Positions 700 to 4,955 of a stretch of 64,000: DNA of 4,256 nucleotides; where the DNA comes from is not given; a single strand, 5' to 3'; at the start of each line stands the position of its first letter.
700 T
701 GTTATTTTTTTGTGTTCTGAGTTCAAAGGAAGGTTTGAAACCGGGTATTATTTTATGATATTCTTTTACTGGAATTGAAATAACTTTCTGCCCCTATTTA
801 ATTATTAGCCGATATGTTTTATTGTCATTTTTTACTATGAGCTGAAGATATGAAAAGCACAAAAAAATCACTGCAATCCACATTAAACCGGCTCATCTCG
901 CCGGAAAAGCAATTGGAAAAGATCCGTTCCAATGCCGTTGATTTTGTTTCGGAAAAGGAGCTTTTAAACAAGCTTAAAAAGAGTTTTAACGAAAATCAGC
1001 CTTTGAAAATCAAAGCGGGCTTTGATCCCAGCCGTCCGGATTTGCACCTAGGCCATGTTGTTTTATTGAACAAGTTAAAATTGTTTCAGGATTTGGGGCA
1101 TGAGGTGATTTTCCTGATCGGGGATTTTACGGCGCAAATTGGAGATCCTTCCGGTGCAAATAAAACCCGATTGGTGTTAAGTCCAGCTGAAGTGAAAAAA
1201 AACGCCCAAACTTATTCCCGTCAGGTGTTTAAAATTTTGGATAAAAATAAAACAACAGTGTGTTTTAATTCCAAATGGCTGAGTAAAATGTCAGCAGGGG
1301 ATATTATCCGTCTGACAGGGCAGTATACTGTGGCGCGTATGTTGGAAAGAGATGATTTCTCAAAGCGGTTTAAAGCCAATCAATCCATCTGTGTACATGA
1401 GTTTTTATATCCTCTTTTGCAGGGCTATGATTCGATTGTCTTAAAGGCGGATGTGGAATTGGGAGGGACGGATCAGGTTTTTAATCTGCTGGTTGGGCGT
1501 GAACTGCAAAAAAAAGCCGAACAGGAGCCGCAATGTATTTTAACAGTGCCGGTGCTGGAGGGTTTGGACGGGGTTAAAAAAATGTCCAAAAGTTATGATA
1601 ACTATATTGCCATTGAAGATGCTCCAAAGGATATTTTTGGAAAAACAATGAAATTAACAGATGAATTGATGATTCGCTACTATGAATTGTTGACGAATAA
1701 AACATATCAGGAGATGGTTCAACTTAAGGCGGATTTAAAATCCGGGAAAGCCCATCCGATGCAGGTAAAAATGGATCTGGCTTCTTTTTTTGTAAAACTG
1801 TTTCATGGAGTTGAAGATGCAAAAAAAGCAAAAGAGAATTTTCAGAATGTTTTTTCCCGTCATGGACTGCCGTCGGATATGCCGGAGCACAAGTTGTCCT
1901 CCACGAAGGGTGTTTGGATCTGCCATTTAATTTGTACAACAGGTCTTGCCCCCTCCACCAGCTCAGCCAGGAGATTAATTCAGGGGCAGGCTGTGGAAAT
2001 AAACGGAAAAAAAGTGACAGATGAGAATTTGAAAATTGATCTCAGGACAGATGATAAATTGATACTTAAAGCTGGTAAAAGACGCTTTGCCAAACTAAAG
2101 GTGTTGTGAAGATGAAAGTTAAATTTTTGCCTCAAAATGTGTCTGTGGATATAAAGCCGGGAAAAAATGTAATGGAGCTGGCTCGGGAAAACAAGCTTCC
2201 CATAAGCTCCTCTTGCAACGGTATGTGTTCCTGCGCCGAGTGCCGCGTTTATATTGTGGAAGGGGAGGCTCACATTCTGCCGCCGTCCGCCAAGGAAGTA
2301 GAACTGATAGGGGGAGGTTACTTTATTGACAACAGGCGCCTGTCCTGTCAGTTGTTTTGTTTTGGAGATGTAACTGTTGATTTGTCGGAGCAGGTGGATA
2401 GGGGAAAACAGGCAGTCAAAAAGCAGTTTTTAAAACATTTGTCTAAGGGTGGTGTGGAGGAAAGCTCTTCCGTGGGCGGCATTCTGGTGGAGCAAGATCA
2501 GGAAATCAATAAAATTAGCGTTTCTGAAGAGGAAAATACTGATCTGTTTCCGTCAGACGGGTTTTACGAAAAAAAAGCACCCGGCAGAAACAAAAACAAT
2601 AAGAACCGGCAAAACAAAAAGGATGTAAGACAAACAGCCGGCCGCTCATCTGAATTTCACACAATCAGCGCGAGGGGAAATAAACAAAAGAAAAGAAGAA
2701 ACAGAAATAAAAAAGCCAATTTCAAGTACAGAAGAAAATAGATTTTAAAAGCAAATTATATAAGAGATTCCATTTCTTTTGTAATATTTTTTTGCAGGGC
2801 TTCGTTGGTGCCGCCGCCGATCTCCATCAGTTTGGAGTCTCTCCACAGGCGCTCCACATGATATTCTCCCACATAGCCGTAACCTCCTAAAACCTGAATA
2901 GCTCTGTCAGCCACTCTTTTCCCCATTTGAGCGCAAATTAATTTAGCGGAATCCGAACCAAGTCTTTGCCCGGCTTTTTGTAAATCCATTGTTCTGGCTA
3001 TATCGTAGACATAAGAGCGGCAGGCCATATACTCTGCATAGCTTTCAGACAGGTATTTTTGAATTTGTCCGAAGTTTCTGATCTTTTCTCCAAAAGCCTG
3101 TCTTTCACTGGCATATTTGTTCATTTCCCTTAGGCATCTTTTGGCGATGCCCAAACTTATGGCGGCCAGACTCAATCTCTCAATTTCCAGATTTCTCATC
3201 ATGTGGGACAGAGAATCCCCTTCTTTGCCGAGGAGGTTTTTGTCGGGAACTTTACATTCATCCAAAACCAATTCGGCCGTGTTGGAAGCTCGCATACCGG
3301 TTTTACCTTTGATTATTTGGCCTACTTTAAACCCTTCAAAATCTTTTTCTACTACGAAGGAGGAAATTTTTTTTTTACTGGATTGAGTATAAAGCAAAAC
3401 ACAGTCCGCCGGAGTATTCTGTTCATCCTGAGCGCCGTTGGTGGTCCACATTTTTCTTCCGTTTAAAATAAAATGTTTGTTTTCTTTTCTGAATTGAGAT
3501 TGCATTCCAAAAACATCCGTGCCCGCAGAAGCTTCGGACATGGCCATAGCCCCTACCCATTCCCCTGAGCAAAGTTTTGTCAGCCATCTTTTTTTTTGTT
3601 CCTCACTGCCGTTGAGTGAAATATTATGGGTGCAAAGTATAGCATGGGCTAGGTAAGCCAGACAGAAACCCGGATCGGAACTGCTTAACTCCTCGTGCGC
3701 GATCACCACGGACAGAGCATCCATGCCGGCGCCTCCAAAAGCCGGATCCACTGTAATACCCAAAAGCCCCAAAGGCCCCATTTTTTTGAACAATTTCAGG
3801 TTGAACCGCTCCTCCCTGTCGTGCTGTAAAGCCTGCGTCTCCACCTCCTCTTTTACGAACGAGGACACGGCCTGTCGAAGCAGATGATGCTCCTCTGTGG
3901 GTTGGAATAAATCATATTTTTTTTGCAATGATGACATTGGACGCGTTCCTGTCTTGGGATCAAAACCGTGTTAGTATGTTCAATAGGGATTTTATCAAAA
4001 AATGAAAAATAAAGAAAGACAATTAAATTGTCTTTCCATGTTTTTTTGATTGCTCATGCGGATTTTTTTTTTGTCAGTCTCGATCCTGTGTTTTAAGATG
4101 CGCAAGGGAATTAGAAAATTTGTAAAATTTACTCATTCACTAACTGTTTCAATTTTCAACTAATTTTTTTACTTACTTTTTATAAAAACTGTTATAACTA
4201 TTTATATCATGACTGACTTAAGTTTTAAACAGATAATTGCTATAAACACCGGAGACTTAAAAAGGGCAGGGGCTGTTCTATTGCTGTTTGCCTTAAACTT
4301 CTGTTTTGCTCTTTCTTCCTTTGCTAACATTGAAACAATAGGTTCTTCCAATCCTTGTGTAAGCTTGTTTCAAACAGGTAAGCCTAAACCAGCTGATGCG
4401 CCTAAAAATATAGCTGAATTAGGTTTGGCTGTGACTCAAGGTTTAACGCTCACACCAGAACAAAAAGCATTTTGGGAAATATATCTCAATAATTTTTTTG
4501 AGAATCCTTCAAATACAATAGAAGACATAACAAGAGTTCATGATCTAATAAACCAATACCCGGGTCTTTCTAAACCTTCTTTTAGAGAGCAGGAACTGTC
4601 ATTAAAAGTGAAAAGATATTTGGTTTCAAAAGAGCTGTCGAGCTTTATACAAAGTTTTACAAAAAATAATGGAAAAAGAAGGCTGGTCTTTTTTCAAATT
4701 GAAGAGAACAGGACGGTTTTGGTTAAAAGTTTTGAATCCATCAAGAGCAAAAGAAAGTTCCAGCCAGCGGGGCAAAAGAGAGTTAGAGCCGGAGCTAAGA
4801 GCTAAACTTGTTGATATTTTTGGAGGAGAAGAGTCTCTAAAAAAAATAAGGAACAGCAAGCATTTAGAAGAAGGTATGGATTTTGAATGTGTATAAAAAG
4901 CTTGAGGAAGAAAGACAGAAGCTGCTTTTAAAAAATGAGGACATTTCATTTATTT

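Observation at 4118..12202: Tandem array of secreted ankyrin-repeat gene cassettes sharing leader peptide, upstream DNA, trailer DNA and C-terminus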

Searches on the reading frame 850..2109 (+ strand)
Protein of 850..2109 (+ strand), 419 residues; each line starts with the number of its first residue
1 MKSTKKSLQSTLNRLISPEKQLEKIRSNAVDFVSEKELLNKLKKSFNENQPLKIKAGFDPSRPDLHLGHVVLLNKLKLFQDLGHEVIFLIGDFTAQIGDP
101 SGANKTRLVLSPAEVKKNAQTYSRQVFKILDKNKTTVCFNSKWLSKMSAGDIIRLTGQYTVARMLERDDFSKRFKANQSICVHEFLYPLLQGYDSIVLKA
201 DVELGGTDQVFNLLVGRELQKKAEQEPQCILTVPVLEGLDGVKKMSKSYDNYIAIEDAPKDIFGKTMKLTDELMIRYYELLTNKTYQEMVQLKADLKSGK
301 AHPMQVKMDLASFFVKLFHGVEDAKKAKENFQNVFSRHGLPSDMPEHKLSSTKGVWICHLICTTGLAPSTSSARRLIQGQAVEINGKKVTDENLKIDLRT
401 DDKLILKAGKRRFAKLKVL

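Call 20: search_protein_families(library=ncbifam, proteins=[window:850-2109:+], max_evalue=0.00001)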
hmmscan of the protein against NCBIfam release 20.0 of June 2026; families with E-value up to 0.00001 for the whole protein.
window:850-2109:+ (419 aa): 6 families
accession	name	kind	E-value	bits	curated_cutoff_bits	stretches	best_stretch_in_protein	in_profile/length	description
TIGR00234.1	tyrS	equivalog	2.3e-116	389.2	113.8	1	21-417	6-404/406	tyrosine--tRNA ligase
NF006330.0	PRK08560.1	equivalog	2.9e-31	108.8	220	1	19-267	4-246/342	tyrosine--tRNA ligase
TIGR00233.1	trpS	equivalog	1.5e-13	50.8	176.75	1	55-271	6-221/328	tryptophan--tRNA ligase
NF008922.0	PRK12283.1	equivalog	1.3e-07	30.9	572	0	224-268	245-289/400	tryptophan--tRNA ligase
NF008925.0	PRK12285.1-2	equivalog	4.7e-06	25.8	451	1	40-266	51-273/365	tryptophan--tRNA ligase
NF008927.0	PRK12285.1-4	equivalog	7.2e-06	25.3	478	0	35-267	58-283/385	tryptophan--tRNA ligase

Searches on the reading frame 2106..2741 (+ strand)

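Call 20: search_protein_families(library=ncbifam, proteins=[window:2106-2741:+], max_evalue=0.00001)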
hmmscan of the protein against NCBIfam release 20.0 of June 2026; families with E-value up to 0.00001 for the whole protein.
window:2106-2741:+ (211 aa): 4 families
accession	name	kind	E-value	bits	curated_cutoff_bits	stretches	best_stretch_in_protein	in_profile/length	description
TIGR02007.1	fdx_isc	equivalog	1.4e-11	44.6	132.1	1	5-91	9-97/110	ISC system 2Fe-2S type ferredoxin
NF040756.1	corr_regen_AcsV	exception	3.6e-11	42.2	800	1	4-105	1-97/632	corrinoid activation/regeneration protein AcsV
TIGR01941.1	nqrF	equivalog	2e-09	36.9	295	1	11-97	41-124/405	NADH:ubiquinone reductase (Na(+)-transporting) subunit F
NF058606.1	GlBtMonoRdsGbcB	equivalog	9.2e-06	24.8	500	0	3-91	278-360/362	glycine betaine monooxygenase reductase subunit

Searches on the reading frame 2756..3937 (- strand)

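Call 20: search_protein_families(library=ncbifam, proteins=[window:2756-3937:-], max_evalue=0.00001)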
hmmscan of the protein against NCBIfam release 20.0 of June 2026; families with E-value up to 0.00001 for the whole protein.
window:2756-3937:- (393 aa): 21 families
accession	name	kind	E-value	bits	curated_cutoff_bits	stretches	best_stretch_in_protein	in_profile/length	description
NF042972.1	AcrlCoAredClosAcrC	equivalog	2.7e-80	269.9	640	1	12-386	4-373/378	acryloyl-CoA reductase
NF058590.1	AcCoDHFadEBacil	equivalog_domain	1.6e-76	258.1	600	1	14-380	22-401/586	acyl-CoA dehydrogenase FadE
NF045552.1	GlutCoADH_Des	equivalog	9.1e-68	229.2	470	1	11-377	3-367/387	glutaryl-CoA dehydrogenase Acd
NF043006.1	CyhCrbnylCoADH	equivalog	3.6e-63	213.8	650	1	12-388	3-374/380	cyclohexane-1-carbonyl-CoA dehydrogenase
NF008997.0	PRK12341.1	equivalog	2.7e-60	204.5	537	1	11-381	3-368/382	acyl-CoA dehydrogenase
NF045652.1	ProlPCPDhRedW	equivalog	1.2e-59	202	650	1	16-389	3-373/376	L-prolyl-[peptidyl-carrier protein] dehydrogenase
NF053553.1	prodigi_MBC_PigA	equivalog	8.3e-52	176.6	500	1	14-388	6-378/381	prodigiosin MBC biosynthesis dehydrogenase PigA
NF042439.1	SulpropCoADesulf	equivalog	2.3e-48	164.9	600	1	23-388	3-369/379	3-sulfinopropanoyl-CoA desulfinase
NF002885.1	PRK03354.1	equivalog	7.8e-47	160.1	540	1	11-383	3-367/378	crotonobetainyl-CoA dehydrogenase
TIGR03207.1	cyc_hxne_CoA_dh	equivalog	1.6e-38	132.4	575.35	1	16-388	4-370/372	cyclohexanecarboxyl-CoA dehydrogenase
NF052270.1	Staph_DH_FadE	equivalog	2.5e-34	118.7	600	1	83-379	94-383/400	acyl-CoA dehydrogenase FadE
NF049984.1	Rv1679_FadE16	equivalog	6.8e-23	81.5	600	1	32-381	12-357/371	Rv1679 family acyl-CoA dehydrogenase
TIGR03203.1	pimD_small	equivalog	3.5e-22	79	652.7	1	11-376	2-363/378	pimeloyl-CoA dehydrogenase small subunit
TIGR04022.1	sulfur_SfnB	equivalog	1e-21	77.3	430.9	1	28-280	17-258/391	SfnB family sulfur acquisition oxidoreductase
TIGR03204.1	pimC_large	equivalog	5.1e-19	68.4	623.85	1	15-294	6-282/395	pimeloyl-CoA dehydrogenase large subunit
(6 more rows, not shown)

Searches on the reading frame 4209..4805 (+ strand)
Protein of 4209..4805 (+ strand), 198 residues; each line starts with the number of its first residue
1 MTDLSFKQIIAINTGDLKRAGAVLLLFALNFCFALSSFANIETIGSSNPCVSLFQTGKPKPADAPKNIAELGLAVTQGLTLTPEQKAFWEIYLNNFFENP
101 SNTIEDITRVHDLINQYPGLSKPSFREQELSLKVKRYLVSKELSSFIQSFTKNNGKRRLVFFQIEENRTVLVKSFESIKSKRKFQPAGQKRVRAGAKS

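Call 4: search_protein_families(library=pfam, proteins=[window:4209-4805:+], max_evalue=0.01)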
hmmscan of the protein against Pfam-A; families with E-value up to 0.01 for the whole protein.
window:4209-4805:+ (198 aa): 0 families
